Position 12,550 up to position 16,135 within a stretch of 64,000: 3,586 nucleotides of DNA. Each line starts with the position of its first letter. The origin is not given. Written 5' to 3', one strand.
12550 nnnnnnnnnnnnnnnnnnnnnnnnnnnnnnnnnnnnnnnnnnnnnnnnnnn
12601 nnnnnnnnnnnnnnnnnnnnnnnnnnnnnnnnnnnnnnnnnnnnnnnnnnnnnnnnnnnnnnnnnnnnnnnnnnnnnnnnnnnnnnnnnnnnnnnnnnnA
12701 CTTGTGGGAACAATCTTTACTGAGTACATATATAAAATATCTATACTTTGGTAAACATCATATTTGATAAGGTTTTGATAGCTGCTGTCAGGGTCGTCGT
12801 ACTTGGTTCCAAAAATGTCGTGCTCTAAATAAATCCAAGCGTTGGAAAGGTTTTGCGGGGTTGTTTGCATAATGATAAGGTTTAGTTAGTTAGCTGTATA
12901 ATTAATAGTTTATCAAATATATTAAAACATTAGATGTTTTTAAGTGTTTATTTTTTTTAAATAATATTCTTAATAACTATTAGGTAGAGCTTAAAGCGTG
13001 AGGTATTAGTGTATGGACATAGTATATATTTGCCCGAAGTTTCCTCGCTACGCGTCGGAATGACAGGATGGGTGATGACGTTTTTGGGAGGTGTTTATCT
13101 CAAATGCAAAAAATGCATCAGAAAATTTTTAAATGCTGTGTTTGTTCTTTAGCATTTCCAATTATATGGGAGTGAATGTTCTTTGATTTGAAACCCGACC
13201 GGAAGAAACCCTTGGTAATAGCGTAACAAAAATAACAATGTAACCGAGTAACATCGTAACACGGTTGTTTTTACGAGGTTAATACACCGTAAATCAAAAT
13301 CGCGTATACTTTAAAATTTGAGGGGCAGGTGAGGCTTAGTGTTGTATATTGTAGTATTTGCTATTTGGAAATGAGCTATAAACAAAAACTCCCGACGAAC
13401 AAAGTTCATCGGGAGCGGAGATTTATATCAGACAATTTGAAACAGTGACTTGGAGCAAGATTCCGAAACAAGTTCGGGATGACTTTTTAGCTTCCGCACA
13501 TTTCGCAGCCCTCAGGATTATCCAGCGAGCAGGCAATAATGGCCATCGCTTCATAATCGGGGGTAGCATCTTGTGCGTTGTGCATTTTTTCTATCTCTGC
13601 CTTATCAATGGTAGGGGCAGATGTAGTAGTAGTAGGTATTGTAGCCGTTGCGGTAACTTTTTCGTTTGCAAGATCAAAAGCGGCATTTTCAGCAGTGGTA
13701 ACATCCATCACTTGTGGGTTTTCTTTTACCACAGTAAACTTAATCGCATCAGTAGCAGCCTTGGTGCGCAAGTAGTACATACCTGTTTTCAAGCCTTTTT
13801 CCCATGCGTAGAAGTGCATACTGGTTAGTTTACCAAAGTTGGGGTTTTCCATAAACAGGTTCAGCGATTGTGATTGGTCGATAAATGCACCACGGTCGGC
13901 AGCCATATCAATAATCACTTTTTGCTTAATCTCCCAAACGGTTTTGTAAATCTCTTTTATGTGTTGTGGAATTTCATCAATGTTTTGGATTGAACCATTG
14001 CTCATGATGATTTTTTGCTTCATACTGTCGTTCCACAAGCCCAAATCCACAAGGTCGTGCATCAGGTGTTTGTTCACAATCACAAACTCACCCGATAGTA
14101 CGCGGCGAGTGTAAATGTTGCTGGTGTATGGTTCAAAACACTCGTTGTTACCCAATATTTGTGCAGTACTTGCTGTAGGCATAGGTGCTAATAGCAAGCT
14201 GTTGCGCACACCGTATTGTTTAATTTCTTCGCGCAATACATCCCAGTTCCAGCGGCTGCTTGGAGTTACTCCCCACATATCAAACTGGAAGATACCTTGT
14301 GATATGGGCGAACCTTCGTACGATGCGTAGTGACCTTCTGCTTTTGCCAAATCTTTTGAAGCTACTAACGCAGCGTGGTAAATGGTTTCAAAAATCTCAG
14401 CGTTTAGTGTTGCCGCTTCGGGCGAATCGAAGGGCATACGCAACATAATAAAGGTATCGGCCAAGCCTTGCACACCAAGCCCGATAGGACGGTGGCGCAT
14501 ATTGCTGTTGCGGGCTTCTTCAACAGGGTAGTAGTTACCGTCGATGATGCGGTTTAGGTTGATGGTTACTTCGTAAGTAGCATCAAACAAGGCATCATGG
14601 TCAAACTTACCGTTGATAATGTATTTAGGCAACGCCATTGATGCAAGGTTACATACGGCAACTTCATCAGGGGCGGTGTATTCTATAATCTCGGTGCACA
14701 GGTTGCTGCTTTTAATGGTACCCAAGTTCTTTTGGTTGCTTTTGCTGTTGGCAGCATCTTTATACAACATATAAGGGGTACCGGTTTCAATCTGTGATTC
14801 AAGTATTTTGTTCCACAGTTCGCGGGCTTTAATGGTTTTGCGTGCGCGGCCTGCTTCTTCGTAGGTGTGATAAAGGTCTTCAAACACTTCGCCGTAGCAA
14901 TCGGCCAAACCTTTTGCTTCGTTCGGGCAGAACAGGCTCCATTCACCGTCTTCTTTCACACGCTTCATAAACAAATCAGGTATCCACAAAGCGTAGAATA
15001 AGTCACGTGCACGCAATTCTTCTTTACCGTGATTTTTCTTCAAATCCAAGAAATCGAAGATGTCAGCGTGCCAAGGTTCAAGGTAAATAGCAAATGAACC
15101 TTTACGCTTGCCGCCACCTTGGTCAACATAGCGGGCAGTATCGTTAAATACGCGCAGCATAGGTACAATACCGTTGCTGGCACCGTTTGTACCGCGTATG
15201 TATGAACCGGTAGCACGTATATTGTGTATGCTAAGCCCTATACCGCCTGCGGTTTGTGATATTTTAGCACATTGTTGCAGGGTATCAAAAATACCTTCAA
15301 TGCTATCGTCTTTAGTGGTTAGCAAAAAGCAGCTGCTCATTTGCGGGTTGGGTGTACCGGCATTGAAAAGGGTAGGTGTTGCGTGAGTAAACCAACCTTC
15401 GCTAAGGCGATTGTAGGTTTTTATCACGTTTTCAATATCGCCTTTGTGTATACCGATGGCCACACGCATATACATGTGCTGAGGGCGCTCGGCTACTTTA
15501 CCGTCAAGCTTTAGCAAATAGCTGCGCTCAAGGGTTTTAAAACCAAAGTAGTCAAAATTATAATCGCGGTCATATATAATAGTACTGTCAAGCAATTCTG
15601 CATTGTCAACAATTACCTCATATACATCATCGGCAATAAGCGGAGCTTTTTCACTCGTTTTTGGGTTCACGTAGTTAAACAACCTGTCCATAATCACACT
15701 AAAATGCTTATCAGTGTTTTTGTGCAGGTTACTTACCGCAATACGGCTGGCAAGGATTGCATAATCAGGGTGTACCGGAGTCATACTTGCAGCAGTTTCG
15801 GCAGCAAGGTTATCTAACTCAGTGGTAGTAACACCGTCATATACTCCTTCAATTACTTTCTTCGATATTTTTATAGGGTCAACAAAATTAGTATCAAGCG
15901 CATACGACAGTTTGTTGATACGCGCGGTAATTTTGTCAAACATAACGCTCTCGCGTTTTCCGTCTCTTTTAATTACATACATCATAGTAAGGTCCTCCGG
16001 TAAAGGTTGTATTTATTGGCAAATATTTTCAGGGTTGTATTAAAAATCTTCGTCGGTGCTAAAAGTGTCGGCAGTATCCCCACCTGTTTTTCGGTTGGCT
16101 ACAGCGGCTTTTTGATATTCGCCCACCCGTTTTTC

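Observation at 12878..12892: Identical 15-nt motif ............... just upstream of the lectin-fusion and lipase start codons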

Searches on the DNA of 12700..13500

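Call 45: search_rna_families(source=window, start=12700, end=13500, threshold=evalue, max_evalue=1)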
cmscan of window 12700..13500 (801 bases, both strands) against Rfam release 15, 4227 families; matches with E-value up to 1: 0.
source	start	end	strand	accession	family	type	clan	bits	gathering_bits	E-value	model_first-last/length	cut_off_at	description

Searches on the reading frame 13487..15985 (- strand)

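Call 7: search_protein_families(library=pfam, proteins=[window:13487-15985:-])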
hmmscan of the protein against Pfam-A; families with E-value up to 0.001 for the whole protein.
window:13487-15985:- (832 aa): 3 families
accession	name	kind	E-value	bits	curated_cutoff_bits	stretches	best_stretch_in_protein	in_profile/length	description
PF02867.20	Ribonuc_red_lgC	-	6.7e-219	728.3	23.9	1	217-738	1-523/523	Ribonucleotide reductase, barrel domain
PF00317.26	Ribonuc_red_lgN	-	3.5e-24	85.1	28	1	143-213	2-76/77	Ribonucleotide reductase, all-alpha domain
PF03477.21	ATP-cone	-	3.1e-15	56.9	25.8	1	2-89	1-87/88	ATP cone domain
